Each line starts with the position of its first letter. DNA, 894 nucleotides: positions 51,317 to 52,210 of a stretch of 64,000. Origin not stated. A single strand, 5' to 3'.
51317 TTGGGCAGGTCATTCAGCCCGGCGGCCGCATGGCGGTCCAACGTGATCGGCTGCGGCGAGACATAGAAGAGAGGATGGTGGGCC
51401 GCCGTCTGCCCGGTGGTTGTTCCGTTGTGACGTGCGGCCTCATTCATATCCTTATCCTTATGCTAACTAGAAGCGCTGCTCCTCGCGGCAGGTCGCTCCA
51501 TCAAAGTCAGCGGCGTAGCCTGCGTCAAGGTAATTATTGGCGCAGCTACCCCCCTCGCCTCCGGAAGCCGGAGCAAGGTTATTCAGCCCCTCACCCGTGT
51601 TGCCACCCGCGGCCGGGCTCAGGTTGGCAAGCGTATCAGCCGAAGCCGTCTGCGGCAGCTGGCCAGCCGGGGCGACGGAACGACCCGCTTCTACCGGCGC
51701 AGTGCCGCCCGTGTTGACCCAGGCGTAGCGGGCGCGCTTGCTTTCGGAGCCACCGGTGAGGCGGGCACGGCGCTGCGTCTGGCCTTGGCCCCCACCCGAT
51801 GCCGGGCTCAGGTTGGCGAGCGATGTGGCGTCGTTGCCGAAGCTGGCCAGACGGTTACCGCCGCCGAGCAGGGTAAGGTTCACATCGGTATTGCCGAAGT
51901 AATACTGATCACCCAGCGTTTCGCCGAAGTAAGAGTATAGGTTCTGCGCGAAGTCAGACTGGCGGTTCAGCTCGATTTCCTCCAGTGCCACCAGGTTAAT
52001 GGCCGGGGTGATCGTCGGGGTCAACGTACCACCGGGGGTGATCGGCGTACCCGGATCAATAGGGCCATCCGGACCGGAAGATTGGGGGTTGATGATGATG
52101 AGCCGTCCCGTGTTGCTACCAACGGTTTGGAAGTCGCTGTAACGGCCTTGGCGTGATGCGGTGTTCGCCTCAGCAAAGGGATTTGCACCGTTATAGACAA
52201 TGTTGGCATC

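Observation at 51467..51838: TpsA C-terminal tail: three LANLSPA(A/S)GG motifs including a PAAG di-alanine site, then the only two cysteines of the mature protein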

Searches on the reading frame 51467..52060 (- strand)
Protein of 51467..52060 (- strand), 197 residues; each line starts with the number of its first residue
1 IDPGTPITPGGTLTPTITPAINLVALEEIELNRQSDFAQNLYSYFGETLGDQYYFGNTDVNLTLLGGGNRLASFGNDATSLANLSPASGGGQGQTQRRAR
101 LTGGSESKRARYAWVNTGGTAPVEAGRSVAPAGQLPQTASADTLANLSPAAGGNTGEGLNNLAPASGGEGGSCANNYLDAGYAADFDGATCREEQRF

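Call 10: find_homologous_proteins(query=window:51467-52060:-, max_evalue=0.001)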
Query window:51467-52060:-: 705 candidates shared short words with the query, none scored E <= 0.001.

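Call 35: find_related_loci(query=A1, collection=genome_contigs, flank=10000)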
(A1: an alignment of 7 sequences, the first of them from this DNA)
Query A1 (175 aa) in genome_contigs; peptide patterns used: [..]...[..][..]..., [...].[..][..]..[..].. (x = any residue, [..] = any of these).
28 stretches matched a pattern; 3 encode a relative of the query (tblastn E <= 1e-3); 3 distinct loci.
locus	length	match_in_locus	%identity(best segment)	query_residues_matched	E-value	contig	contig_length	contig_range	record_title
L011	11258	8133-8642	60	2-175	4e-59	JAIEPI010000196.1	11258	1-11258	MAG: Rickettsiales bacterium isolate co.spades.DASTOOL.2.5kb_001 c_000000428996, whole genome shotgun sequence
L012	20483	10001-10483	56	4-170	5e-47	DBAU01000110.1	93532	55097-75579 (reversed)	MAG TPA_asm: Alphaproteobacteria bacterium UBA1002 UBA1002_contig_385, whole genome shotgun sequence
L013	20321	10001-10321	36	4-172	1e-22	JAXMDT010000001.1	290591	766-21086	MAG: Rickettsiales bacterium isolate STL-PRO43 C3.18.fa-1, whole genome shotgun sequence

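Call 69: search_protein_families(library=ncbifam, proteins=[window:51470-52000:-], max_evalue=0.01)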
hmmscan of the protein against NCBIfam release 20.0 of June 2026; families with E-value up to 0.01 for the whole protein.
window:51470-52000:- (177 aa): 0 families

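Call 70: search_protein_representatives(alignment_id=A1)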
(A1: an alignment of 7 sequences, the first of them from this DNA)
Query: 7 sequences, 174 profile positions. Proteins with E-value up to 0.001 (for the whole library): 31; up to 1e-10: 11; up to 1e-30: 2. The best 31 are listed.
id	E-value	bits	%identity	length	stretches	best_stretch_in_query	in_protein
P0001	1.1e-78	279.7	-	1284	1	2-174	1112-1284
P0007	3.6e-32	128.2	-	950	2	2-68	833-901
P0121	2.0e-25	106.2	-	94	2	15-69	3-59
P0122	8.5e-21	91.2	-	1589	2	3-68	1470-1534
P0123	7.3e-20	88.2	-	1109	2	2-68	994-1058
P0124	6.2e-19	85.1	-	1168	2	10-68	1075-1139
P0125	3.9e-17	79.2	-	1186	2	3-73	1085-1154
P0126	1.3e-14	71.1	-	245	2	119-170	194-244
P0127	4.5e-14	69.3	-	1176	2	5-68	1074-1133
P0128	7.2e-13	65.4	-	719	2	114-169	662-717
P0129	4.3e-11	59.6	-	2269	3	116-171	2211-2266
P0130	2.6e-10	57.1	-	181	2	114-170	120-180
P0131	7.1e-09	52.4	-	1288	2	116-170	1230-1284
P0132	9.3e-09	52.0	-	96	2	119-170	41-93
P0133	9.9e-09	51.9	-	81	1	114-171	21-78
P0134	5.2e-08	49.5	-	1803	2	117-172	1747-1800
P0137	6.1e-07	46.1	-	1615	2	119-169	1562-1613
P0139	8.9e-07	45.5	-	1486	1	115-173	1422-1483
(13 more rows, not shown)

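Call 76: find_homologous_proteins(query=A3, max_evalue=0.001)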
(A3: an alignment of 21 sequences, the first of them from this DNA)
Query A3 (21 sequences) (159 aa, profile of the alignment): 8 proteins with E <= 0.001 among 8000 candidates.
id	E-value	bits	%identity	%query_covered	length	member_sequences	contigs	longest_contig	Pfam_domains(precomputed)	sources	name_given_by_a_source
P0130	7.0e-25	105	45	36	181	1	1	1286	-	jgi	jgi:hypothetical protein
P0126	2.1e-24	104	45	31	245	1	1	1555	-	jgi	jgi:hypothetical protein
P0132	3.0e-20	90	40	42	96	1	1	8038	-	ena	-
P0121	1.7e-18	85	60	33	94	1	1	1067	-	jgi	jgi:hypothetical protein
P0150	6.2e-18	83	43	33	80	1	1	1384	-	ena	-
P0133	3.1e-17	81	35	43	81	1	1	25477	-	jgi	jgi:hypothetical protein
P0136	1.3e-13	69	45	45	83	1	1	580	-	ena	-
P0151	6.1e-6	44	34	33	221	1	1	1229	-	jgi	jgi:hypothetical protein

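Call 77: find_encoding_contigs(protein=P0133, flank=10000, max_places=2)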
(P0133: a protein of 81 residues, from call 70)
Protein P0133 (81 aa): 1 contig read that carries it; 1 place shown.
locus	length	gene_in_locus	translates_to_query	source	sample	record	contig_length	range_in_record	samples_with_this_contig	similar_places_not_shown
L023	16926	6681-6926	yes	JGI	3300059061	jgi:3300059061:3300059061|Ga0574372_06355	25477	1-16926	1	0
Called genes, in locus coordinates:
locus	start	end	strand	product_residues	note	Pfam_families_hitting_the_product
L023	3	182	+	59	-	?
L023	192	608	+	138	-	PF12769:PNTB_4TM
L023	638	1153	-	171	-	PF06347:SH3_4, PF08239:SH3_3, PF06347:SH3_4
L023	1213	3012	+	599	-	PF07244:POTRA (faint), PF08479:POTRA_2, PF03865:ShlB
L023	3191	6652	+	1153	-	-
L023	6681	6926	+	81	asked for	-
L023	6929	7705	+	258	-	PF07277:SapC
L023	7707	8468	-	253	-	PF08808:RES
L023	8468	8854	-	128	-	PF20432:Xre-like-HTH, PF09722:Xre_MbcA_ParS_C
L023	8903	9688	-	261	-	PF00899:ThiF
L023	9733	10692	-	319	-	PF00291:PALP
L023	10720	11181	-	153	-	PF02082:Rrf2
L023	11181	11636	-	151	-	PF00692:dUTPase, PF22769:DCD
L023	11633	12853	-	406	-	PF02441:Flavoprotein, PF04127:DFP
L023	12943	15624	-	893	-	PF01624:MutS_I, PF05188:MutS_II, PF05192:MutS_III, PF05190:MutS_IV, PF00488:MutS_V, PF27441:MutS_C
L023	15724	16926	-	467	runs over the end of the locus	PF00009:GTP_EFTU (weak), PF01926:MMR_HSR1, PF02421:FeoB_N, PF00009:GTP_EFTU, PF01926:MMR_HSR1, PF02421:FeoB_N, PF04548:AIG1, PF14714:KH_dom-like, +6 more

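Call 78: find_encoding_contigs(protein=P0132, flank=10000, max_places=2)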
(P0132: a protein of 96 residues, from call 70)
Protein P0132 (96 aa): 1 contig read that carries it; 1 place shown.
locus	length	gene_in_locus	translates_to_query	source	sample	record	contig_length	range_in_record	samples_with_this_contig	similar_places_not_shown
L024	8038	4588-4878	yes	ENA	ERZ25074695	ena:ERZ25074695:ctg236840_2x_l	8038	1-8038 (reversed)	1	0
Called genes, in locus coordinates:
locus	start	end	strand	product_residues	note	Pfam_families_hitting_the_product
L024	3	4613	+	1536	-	?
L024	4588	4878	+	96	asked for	-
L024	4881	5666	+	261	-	PF07277:SapC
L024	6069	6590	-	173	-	PF00565:SNase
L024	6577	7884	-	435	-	PF20510:HgmA_N, PF04209:HgmA_C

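Call 96: predict_structure(alignment_id=A3)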
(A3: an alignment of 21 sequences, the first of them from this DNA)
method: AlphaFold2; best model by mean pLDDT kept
length: 159 residues; sequences in the alignment: 21
mean_pLDDT: 55.9   pTM: 0.20
mean pLDDT of the five models: 55.9, 55.9, 54.3, 52.2, 50.7
residues with pLDDT >= 90: 0; 70-90: 12; 50-70: 111; < 50: 36
segments of 3 or more residues with pLDDT < 50: 51-55, 75-83, 127-131
pLDDT, mean of each block of 10 residues (from residue 1): 56 56 61 53 55 47 51 51 51 54 57 53 50 57 72 73
secondary structure, 60 per line:
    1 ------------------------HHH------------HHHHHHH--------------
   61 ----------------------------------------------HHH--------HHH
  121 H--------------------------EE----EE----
elements in order: H40-46 H118-121

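Call 97: list_cluster_members(proteins=[P0122, P0123, P0124, P0125, P0127, P0129, P0131, P0134, P0137, P0139])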
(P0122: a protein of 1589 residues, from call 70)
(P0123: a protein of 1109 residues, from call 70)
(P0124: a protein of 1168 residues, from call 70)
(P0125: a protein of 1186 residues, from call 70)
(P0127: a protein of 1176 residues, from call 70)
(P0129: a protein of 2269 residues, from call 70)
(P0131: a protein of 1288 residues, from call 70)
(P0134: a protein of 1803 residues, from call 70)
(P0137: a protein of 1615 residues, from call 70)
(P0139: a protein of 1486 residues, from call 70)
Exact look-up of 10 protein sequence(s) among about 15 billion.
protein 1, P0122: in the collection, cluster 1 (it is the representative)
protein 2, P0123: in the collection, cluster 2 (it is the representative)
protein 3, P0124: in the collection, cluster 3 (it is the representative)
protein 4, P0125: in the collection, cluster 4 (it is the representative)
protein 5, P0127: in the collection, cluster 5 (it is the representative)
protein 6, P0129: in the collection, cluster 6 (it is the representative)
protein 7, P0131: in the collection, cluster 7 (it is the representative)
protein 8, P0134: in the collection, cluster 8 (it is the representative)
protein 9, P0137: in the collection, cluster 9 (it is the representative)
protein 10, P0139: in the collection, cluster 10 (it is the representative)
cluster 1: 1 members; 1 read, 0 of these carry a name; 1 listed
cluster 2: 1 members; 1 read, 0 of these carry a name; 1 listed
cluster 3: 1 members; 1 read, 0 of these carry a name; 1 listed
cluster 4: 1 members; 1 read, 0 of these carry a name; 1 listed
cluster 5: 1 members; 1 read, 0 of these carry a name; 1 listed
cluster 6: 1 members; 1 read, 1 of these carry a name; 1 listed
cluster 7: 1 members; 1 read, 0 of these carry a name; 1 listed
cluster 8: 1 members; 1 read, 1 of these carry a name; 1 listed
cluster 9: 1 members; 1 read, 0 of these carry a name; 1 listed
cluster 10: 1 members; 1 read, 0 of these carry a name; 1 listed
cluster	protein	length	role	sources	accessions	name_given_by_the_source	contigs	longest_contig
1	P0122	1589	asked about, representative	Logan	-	-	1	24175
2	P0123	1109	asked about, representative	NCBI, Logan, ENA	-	-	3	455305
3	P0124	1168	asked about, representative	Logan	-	-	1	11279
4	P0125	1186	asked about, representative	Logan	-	-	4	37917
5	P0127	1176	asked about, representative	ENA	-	-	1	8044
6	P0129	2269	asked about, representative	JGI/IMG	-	parallel beta-helix repeat protein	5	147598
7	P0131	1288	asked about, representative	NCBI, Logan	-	-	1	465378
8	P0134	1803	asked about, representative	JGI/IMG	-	filamentous hemagglutinin family protein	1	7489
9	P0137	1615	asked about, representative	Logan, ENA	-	-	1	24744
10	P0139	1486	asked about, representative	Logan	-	-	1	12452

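Call 98: find_encoding_contigs(protein=P0123, flank=10000, max_places=1)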
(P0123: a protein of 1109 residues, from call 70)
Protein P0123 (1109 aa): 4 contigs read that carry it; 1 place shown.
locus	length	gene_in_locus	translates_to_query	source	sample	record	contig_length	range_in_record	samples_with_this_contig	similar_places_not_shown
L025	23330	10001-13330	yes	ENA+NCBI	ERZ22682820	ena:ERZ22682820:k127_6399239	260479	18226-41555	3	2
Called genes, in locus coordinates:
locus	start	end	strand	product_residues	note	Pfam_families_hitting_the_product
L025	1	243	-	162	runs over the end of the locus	-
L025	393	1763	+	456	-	PF01381:HTH_3 (faint), PF12844:HTH_19 (faint), PF13560:HTH_31 (faint)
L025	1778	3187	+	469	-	PF01381:HTH_3 (faint), PF13560:HTH_31 (faint)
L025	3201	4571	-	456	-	-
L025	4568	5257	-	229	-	-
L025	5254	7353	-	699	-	PF13487:HD_5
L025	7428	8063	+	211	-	PF06035:Peptidase_C93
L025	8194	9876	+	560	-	PF07244:POTRA (faint), PF08479:POTRA_2, PF03865:ShlB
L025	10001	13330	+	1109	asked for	PF05860:TPS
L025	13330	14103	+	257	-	PF07277:SapC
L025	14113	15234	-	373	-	PF01098:FTSW_RODA_SPOVE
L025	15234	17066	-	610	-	PF03717:PBP_dimer, PF00905:Transpeptidase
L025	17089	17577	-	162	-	PF04093:MreD (weak)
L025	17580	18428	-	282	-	PF04085:MreC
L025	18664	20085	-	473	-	PF02878:PGM_PMM_I, PF02879:PGM_PMM_II, PF02880:PGM_PMM_III, PF00408:PGM_PMM_IV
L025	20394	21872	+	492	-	PF00483:NTP_transferase, PF22640:ManC_GMP_beta-helix, PF01050:MannoseP_isomer, PF07883:Cupin_2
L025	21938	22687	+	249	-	PF20772:TACO1_YebC_N, PF01709:Transcrip_reg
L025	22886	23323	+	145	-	PF10861:DUF2784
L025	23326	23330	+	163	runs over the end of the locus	PF02075:RuvC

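Call 99: find_encoding_contigs(protein=P0131, flank=10000, max_places=1)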
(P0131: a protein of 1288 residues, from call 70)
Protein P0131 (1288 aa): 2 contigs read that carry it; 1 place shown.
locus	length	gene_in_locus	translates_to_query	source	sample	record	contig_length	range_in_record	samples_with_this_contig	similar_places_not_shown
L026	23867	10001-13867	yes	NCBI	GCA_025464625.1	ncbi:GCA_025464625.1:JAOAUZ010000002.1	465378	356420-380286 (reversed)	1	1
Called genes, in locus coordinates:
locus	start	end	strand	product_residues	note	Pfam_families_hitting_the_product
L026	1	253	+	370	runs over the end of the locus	PF03739:LptF_LptG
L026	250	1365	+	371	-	PF03739:LptF_LptG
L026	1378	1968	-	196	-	PF06242:TrcR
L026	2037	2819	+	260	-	PF00378:ECH_1, PF16113:ECH_2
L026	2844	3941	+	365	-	PF00165:HTH_AraC (faint), PF12833:HTH_18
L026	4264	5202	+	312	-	-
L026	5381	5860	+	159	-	-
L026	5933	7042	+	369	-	PF05222:AlaDh_PNT_N, PF01262:AlaDh_PNT_C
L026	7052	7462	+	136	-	PF12769:PNTB_4TM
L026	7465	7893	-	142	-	PF06347:SH3_4, PF08239:SH3_3 (weak), PF06347:SH3_4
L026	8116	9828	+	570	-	PF08479:POTRA_2, PF03865:ShlB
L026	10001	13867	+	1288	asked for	PF05860:TPS, PF05048:NosD, PF13229:Beta_helix (weak), PF05048:NosD (weak), PF13229:Beta_helix, PF05048:NosD, PF13229:Beta_helix (weak)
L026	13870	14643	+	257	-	PF07277:SapC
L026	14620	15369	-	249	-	PF00899:ThiF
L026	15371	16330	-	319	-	PF00291:PALP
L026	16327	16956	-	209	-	-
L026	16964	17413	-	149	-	PF02082:Rrf2, PF03444:WHD_HrcA (weak)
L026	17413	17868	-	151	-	PF00692:dUTPase, PF22769:DCD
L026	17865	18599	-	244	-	-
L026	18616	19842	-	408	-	PF02441:Flavoprotein, PF04127:DFP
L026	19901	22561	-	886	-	PF01624:MutS_I, PF05188:MutS_II, PF05192:MutS_III, PF05190:MutS_IV, PF00488:MutS_V, PF27441:MutS_C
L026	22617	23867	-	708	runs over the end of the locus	PF00989:PAS, PF13426:PAS_9, PF08447:PAS_3, PF02203:TarH, PF12729:4HB_MCP_1, PF00015:MCPsignal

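Call 100: find_encoding_contigs(protein=P0129, flank=10000, max_places=1)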
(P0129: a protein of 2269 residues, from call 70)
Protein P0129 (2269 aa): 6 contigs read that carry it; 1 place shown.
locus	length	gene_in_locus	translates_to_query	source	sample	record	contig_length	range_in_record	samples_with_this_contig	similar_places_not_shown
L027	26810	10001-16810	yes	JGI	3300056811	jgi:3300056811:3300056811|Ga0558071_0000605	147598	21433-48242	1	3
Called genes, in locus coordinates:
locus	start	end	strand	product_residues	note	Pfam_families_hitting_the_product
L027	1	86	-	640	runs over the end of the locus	PF05157:MshEN, PF00535:Glycos_transf_2, PF13641:Glyco_tranf_2_3, PF13632:Glyco_trans_2_3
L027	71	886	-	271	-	-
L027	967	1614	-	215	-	-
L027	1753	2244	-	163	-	PF00430:ATP-synt_B, PF05405:Mt_ATP-synt_B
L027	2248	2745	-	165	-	PF02326:YMF19, PF00430:ATP-synt_B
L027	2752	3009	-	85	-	PF00137:ATP-synt_C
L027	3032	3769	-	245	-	PF00119:ATP-synt_A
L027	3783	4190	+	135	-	-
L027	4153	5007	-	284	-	PF13462:Thioredoxin_4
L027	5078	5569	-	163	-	PF05258:DciA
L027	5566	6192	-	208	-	PF01351:RNase_HII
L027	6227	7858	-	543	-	PF01464:SLT, PF27553:SLT_superhelical (weak)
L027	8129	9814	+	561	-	PF08479:POTRA_2, PF03865:ShlB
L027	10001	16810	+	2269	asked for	PF05048:NosD, PF13229:Beta_helix, PF05048:NosD, PF13229:Beta_helix (weak), PF05048:NosD (weak), PF13229:Beta_helix (weak), PF13229:Beta_helix, PF13229:Beta_helix, +2 more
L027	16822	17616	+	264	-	PF07277:SapC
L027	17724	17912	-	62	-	-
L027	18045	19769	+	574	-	PF21545:T7SS_EccA1_N (faint), PF24575:TPR_Slam (faint), PF09976:TPR_21 (faint), PF12895:ANAPC3 (faint), PF13429:TPR_15 (faint), PF13432:TPR_16 (faint), PF00515:TPR_1 (weak), PF07719:TPR_2 (weak), +15 more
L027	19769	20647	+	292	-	PF00288:GHMP_kinases_N, PF08544:GHMP_kinases_C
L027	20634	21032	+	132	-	-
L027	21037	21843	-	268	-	PF00085:Thioredoxin (faint), PF13743:Thioredoxin_5 (faint), PF13098:Thioredoxin_2, PF13462:Thioredoxin_4, PF01323:DSBA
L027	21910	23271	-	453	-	PF01435:Peptidase_M48, PF13428:TPR_14 (faint), PF14559:TPR_19 (faint), PF07719:TPR_2 (faint), PF13429:TPR_15 (weak), PF23914:TPR_CcmH_CycH (weak), PF13431:TPR_17 (faint), PF13414:TPR_11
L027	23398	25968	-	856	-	PF00575:S1 (weak), PF10150:RNase_E_G, PF20833:RNase_E_G_Thio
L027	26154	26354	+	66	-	-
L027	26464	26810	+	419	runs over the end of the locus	PF11741:AMIN (weak), PF01520:Amidase_3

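Call 101: find_encoding_contigs(protein=P0125, flank=10000, max_places=1)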
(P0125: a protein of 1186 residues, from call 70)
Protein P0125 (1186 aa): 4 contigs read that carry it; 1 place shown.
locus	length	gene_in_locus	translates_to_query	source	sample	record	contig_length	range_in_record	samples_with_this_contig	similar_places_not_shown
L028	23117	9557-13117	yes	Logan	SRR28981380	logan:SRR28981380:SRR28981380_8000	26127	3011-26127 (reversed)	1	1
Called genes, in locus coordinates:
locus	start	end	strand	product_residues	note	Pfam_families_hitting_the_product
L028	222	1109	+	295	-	PF13356:Arm-DNA-bind_3, PF22022:Phage_int_M, PF00589:Phage_integrase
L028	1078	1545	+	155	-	-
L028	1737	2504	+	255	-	PF00106:adh_short, PF13561:adh_short_C2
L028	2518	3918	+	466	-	PF01575:MaoC_dehydratas, PF13452:FAS1_DH_region, PF01515:PTA_PTB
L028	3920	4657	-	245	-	PF13280:WYL (weak)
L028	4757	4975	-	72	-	-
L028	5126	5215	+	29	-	-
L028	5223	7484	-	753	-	PF00353:HemolysinCabind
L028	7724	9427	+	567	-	PF08479:POTRA_2, PF03865:ShlB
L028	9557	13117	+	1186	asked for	PF05860:TPS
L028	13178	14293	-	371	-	PF01098:FTSW_RODA_SPOVE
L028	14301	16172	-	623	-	PF03717:PBP_dimer, PF00905:Transpeptidase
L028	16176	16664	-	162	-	PF04093:MreD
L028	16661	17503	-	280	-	PF04085:MreC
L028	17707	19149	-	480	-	PF02878:PGM_PMM_I, PF02879:PGM_PMM_II, PF02880:PGM_PMM_III, PF00408:PGM_PMM_IV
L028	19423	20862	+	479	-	PF00483:NTP_transferase, PF12804:NTP_transf_3 (weak), PF22640:ManC_GMP_beta-helix, PF01050:MannoseP_isomer, PF07883:Cupin_2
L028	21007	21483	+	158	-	-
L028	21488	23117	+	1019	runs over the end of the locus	PF26745:SPM, PF00353:HemolysinCabind, PF06594:HCBP_related, PF00353:HemolysinCabind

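Call 108: search_dna_similar(query=window:51470-51946:-, collection=plasmids, mode=protein, max_evalue=0.01, max_rows=20)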
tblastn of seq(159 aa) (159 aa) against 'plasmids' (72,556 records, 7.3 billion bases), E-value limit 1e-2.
No match.

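Call 109: search_protein_families(library=pfam, proteins=[window:51470-51994:-], max_evalue=10)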
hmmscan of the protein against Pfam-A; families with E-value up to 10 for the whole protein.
window:51470-51994:- (175 aa): 0 families
